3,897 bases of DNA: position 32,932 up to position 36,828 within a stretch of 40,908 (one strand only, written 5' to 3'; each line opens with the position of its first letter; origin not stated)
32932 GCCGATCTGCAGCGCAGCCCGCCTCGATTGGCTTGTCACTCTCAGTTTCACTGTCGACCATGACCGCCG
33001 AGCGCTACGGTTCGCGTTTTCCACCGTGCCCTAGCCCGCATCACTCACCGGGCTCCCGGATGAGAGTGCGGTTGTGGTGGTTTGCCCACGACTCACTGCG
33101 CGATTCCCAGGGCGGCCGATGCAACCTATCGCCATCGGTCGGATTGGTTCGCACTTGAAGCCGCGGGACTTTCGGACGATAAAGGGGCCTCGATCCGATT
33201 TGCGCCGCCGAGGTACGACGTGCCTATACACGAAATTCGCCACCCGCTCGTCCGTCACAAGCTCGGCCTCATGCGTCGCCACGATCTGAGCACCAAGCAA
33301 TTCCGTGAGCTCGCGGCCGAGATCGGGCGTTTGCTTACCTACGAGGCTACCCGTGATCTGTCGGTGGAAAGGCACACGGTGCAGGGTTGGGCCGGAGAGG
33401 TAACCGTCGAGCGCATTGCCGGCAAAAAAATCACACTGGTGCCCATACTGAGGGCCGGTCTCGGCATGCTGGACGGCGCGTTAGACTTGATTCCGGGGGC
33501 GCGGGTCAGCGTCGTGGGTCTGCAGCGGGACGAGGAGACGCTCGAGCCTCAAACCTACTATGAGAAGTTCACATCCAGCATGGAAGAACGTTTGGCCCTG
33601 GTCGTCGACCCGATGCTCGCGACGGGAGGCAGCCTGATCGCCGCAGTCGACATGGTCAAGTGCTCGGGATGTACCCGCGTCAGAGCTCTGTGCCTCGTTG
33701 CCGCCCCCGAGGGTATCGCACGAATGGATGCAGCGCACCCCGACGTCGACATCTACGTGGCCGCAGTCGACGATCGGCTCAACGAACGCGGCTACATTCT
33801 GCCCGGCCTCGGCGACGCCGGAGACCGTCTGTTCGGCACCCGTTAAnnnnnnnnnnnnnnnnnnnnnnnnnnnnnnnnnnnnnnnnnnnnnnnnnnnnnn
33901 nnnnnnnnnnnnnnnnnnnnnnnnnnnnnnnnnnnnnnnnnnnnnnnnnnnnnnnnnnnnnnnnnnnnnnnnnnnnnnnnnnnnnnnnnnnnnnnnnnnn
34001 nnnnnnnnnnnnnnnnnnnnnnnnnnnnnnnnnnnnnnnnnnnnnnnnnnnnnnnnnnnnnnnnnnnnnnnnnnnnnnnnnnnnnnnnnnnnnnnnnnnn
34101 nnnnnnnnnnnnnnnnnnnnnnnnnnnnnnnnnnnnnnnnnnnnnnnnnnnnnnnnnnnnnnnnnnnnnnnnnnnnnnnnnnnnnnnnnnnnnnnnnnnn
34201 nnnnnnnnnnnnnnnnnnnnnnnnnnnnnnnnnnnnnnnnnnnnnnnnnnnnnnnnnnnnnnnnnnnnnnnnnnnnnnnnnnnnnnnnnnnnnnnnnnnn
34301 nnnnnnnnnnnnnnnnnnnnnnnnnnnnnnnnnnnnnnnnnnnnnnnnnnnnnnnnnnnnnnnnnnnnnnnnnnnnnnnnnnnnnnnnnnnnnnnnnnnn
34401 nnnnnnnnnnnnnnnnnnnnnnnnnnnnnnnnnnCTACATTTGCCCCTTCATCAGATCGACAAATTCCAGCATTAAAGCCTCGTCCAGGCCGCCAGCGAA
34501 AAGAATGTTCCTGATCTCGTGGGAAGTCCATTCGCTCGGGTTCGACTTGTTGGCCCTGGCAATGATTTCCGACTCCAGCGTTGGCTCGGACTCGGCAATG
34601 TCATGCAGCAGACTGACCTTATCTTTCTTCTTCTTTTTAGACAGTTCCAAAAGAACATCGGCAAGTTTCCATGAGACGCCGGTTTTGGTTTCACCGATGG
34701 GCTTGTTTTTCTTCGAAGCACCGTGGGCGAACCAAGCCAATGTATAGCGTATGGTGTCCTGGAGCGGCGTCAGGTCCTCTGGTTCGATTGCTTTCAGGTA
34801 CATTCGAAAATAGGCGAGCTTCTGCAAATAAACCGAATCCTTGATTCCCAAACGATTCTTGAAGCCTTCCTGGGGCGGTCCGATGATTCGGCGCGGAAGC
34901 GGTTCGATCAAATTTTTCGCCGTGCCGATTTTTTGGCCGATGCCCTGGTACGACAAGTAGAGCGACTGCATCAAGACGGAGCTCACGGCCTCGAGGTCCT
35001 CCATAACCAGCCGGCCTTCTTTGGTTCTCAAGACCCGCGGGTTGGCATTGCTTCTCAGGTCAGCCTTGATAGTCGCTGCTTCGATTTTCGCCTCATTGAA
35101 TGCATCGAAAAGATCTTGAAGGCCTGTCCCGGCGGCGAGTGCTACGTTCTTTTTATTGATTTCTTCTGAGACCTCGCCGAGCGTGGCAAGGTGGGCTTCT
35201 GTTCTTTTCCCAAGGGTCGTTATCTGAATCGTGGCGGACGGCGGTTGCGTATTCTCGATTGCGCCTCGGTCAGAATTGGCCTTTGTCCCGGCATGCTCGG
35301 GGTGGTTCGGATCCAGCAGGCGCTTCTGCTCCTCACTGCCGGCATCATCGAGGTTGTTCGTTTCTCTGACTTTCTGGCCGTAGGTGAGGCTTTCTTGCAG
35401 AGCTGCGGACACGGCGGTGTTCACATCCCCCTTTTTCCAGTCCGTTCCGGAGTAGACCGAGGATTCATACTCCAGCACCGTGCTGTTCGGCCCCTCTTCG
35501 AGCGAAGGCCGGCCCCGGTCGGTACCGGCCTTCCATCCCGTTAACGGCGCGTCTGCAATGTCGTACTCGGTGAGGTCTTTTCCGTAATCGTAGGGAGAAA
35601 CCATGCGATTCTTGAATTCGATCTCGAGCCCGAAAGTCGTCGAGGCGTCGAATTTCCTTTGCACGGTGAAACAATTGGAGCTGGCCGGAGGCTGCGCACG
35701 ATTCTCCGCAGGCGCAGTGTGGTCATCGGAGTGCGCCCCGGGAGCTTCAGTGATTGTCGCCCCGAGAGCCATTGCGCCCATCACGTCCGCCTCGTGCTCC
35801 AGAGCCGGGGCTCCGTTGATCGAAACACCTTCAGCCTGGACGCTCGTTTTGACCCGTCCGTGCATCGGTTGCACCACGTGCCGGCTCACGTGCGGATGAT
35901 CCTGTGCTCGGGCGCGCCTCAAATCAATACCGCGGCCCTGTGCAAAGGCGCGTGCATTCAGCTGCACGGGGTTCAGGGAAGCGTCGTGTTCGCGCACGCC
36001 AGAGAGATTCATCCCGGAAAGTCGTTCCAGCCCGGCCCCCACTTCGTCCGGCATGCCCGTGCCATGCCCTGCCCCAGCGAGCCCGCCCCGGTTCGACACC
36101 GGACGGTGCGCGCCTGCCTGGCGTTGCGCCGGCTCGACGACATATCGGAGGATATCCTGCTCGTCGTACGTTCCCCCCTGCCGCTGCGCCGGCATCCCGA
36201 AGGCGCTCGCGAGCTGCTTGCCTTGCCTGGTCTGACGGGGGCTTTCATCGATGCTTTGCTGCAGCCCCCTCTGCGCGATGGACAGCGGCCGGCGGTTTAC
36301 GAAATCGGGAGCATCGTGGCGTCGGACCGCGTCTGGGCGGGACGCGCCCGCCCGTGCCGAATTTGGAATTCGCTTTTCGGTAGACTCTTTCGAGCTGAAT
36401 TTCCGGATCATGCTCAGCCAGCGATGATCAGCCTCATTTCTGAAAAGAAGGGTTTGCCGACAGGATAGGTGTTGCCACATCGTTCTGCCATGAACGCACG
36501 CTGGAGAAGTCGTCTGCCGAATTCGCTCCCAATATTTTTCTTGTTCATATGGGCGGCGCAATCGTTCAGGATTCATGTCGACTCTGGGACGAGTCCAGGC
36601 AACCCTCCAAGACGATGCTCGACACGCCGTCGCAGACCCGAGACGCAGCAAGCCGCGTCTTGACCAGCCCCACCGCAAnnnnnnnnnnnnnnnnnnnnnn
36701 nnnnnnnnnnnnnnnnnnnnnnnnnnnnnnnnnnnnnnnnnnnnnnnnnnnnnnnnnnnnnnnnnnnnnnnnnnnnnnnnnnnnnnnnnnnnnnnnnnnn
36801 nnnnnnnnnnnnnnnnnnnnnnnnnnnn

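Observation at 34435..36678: Orphan DUF4157-type multidomain protein: best candidate for an undescribed effector/toxin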

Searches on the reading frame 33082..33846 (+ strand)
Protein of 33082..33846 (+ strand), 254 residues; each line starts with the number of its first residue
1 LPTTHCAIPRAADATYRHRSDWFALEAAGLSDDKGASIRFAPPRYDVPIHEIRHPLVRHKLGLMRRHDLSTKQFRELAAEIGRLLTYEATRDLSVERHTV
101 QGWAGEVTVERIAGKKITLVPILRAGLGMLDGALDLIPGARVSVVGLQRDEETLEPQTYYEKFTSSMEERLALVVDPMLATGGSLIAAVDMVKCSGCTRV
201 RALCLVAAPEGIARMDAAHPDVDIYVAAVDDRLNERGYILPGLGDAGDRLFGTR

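Call 19: search_protein_families(library=pfam, proteins=[window:33082-33846:+], max_evalue=0.001)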
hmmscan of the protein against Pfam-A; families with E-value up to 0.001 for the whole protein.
window:33082-33846:+ (254 aa): 2 families
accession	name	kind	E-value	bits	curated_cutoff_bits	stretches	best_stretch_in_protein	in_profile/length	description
PF14681.12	UPRTase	-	8e-70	234.9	27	1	53-253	3-206/206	Uracil phosphoribosyltransferase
PF00156.33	Pribosyltran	-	1.3e-10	41.3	26.3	1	101-217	16-135/158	Phosphoribosyl transferase domain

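Call 40: find_related_loci(query=window:33085-33846:+, collection=genome_contigs, flank=6000)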
Query window:33085-33846:+ (253 aa) in genome_contigs; peptide patterns used: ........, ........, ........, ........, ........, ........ (x = any residue, [..] = any of these).
97 stretches matched a pattern; 1 encode a relative of the query (tblastn E <= 1e-3); 1 distinct loci.
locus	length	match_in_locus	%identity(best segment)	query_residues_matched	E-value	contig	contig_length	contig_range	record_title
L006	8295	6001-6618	51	48-253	8e-65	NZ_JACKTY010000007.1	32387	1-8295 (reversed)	Mycolicibacterium komossense strain DSM 44078 MKOMDSM44078_contig000007, whole genome shotgun sequence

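Call 90: find_encoding_contigs(protein=window:33220-33846:+, flank=6000, max_places=10)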
Protein window:33220-33846:+ (208 aa): 4 contigs read that carry it; 4 places shown.
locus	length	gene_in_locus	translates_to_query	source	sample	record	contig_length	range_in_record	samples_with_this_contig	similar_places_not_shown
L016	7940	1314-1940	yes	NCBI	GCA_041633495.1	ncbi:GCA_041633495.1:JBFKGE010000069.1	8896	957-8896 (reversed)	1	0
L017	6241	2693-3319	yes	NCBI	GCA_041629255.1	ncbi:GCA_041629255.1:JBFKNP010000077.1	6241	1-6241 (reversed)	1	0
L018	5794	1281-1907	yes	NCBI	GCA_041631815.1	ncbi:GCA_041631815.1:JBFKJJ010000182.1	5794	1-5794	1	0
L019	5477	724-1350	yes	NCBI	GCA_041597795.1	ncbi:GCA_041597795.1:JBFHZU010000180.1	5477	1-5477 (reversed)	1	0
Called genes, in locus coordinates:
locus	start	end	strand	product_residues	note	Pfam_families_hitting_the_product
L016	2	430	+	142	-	?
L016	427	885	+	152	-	-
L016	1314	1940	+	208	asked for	PF14681:UPRTase, PF00156:Pribosyltran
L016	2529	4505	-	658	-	-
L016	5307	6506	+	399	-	PF01743:PolyA_pol, PF12627:PolyA_pol_RNAbd, PF12626:PolyA_pol_arg_C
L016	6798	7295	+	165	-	PF01288:HPPK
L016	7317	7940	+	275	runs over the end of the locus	PF02548:Pantoate_transf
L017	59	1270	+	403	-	PF01960:ArgJ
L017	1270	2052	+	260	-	PF00293:NUDIX, PF14815:NUDIX_4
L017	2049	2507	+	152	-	-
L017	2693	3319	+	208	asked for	PF14681:UPRTase, PF00156:Pribosyltran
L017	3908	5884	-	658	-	-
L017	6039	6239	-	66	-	?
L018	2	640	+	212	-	?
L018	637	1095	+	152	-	-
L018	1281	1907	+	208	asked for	PF14681:UPRTase, PF00156:Pribosyltran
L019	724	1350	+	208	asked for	PF14681:UPRTase, PF00156:Pribosyltran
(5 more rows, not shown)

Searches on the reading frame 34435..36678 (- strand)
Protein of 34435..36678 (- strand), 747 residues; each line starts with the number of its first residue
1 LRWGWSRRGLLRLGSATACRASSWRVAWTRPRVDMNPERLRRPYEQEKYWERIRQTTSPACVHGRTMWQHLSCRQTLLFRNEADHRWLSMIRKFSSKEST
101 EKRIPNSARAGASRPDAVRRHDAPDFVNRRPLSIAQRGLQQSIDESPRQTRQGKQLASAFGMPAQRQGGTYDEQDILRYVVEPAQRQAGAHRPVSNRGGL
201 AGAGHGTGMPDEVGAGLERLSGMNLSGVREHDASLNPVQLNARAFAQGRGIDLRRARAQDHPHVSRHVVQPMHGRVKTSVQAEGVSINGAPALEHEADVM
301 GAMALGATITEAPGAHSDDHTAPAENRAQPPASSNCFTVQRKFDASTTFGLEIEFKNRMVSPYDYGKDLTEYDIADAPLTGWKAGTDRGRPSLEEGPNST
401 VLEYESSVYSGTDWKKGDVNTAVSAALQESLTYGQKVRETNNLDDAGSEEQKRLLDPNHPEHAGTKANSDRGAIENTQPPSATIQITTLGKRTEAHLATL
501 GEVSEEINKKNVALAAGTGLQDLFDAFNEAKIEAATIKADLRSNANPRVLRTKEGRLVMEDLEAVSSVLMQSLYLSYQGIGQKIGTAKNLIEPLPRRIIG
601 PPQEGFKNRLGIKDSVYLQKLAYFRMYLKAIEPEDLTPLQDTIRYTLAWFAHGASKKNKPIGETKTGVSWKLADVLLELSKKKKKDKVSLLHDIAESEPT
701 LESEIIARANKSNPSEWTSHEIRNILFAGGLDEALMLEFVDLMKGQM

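Call 3: search_protein_families(library=pfam, proteins=[window:34435-36678:-], max_evalue=1)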
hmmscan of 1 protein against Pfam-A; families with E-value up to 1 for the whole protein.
window:34435-36678:- (747 aa): 1 family
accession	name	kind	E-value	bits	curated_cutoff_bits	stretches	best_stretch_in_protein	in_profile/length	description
PF13699.11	eCIS_core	-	0.026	15.1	22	1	209-267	2-63/79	eCIS core domain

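Call 4: search_protein_families(library=ncbifam, proteins=[window:34435-36678:-], max_evalue=1)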
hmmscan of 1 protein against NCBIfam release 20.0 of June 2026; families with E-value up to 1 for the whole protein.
window:34435-36678:- (747 aa): 1 family
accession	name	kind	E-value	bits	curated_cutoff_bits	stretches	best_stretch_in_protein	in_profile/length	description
NF006054.0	PRK08202.1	equivalog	0.097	12.1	218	1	506-580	20-90/274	purine-nucleoside phosphorylase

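Call 5: search_protein_families(library=padloc, proteins=[window:34435-36678:-], max_evalue=1)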
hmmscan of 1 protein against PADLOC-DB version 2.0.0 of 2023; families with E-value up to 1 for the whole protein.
window:34435-36678:- (747 aa): 0 families

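Call 7: find_homologous_proteins(query=window:34435-36678:-, max_evalue=0.001)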
Query window:34435-36678:- (747 aa): 5 proteins with E <= 0.001 among 8000 candidates.
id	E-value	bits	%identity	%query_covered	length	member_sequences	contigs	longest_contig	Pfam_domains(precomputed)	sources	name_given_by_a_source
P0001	0.0e+0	1460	100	88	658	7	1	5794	-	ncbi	-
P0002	4.7e-60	222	37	56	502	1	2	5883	-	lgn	-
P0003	1.0e-17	82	43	21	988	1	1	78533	PF13699.12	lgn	-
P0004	7.3e-14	70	46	15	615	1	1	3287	PF13699.12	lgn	-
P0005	1.5e-10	59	37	14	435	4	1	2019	PF13699.12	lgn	-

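Call 10: list_cluster_members(proteins=[P0001, P0002])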
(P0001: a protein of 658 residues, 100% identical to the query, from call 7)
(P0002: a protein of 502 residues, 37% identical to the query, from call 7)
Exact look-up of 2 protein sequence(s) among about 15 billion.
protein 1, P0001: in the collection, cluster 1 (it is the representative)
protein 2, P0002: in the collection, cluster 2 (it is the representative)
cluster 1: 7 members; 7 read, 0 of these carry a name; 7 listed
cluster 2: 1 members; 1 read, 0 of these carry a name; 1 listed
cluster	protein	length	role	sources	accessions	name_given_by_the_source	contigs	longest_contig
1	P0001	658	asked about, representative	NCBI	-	-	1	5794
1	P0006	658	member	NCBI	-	-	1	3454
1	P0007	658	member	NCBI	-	-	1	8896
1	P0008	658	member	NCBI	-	-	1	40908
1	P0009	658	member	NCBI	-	-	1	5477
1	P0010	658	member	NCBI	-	-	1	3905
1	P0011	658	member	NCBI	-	-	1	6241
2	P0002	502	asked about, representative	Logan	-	-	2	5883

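Call 13: find_encoding_contigs(protein=P0002, flank=10000)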
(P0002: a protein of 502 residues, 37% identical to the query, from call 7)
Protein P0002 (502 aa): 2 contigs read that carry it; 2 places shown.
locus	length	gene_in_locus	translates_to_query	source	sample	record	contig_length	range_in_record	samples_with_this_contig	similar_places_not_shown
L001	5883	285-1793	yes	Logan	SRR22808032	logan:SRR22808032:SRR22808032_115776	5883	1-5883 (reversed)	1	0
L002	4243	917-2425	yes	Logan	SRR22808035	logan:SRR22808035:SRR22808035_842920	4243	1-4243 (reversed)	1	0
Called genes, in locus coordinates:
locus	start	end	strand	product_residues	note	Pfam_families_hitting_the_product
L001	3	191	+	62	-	?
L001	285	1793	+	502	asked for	-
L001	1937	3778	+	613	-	PF00664:ABC_membrane, PF00005:ABC_tran, PF02463:SMC_N (weak)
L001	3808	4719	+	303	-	PF01522:Polysacc_deac_1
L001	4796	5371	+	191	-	-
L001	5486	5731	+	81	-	-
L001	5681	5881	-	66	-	?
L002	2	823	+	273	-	?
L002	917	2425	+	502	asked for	-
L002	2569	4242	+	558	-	?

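Call 14: find_encoding_contigs(protein=P0003, flank=10000)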
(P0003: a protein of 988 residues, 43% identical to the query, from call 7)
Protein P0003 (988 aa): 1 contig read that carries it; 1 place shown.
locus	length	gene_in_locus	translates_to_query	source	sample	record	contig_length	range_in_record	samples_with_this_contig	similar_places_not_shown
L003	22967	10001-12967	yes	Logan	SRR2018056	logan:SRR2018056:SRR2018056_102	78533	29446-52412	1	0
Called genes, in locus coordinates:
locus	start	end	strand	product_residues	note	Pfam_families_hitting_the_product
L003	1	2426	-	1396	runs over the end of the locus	-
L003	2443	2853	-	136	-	PF04965:GPW_gp25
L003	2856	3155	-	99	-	PF05488:PAAR_motif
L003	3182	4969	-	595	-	PF04717:Phage_base_V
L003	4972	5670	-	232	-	PF19266:CIS_tube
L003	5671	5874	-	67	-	-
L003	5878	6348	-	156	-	PF06841:Phage_T4_gp19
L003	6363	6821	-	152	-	PF06841:Phage_T4_gp19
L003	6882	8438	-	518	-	PF04984:Phage_sheath_1 (faint), PF17482:Phage_sheath_1C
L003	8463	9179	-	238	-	-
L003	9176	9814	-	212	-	PF14065:Pvc16_N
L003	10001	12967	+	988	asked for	PF13699:eCIS_core (weak)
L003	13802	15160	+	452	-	-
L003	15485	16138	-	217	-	-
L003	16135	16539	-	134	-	-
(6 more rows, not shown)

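Call 16: find_encoding_contigs(protein=P0004, flank=10000)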
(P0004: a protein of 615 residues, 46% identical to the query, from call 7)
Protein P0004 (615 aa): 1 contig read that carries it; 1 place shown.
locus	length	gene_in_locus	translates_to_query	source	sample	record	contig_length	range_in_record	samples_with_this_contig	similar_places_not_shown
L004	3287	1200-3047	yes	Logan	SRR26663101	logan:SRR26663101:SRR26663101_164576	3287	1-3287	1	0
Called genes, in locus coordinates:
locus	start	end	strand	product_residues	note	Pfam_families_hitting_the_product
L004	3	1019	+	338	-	?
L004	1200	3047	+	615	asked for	PF13699:eCIS_core (weak)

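Call 17: find_encoding_contigs(protein=P0005, flank=10000)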
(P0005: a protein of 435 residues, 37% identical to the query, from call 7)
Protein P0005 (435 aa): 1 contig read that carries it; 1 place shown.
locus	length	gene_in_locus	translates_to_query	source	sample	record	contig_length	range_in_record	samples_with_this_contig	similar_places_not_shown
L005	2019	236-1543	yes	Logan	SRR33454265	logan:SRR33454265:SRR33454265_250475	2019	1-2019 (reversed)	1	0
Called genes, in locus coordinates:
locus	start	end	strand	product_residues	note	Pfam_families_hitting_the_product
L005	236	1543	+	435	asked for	PF13699:eCIS_core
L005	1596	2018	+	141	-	?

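Call 41: find_encoding_contigs(protein=P0007, flank=10000, max_places=10)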
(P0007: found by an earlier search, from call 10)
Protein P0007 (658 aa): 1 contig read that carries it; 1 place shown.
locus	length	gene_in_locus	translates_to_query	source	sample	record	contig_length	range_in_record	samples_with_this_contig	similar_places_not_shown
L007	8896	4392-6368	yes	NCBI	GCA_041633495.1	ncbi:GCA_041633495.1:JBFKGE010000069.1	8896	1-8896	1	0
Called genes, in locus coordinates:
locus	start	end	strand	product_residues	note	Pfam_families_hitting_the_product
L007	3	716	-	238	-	?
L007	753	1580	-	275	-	PF02548:Pantoate_transf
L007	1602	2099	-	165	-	PF01288:HPPK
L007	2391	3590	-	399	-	PF01743:PolyA_pol, PF12627:PolyA_pol_RNAbd, PF12626:PolyA_pol_arg_C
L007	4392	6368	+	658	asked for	-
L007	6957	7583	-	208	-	PF14681:UPRTase, PF00156:Pribosyltran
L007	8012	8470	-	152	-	-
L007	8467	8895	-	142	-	?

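Call 42: find_encoding_contigs(protein=P0001, flank=10000, max_places=10)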
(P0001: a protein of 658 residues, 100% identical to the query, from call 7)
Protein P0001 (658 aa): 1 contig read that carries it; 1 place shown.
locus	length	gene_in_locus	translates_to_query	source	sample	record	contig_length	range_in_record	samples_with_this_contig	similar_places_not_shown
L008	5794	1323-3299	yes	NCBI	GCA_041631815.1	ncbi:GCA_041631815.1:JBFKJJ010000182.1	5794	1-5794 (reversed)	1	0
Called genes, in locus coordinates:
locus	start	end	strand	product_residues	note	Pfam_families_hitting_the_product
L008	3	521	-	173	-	?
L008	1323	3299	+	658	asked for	-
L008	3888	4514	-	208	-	PF14681:UPRTase, PF00156:Pribosyltran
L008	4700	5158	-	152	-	-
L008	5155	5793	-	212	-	?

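Call 103: search_protein_families(library=pfam, proteins=[P0003], max_evalue=0.01)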
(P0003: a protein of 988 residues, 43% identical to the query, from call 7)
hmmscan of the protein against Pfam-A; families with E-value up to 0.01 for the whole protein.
P0003 (988 aa): 1 family
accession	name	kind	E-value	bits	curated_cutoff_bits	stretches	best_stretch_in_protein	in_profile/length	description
PF13699.11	eCIS_core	-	2.3e-07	31.3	22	1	69-134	2-78/79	eCIS core domain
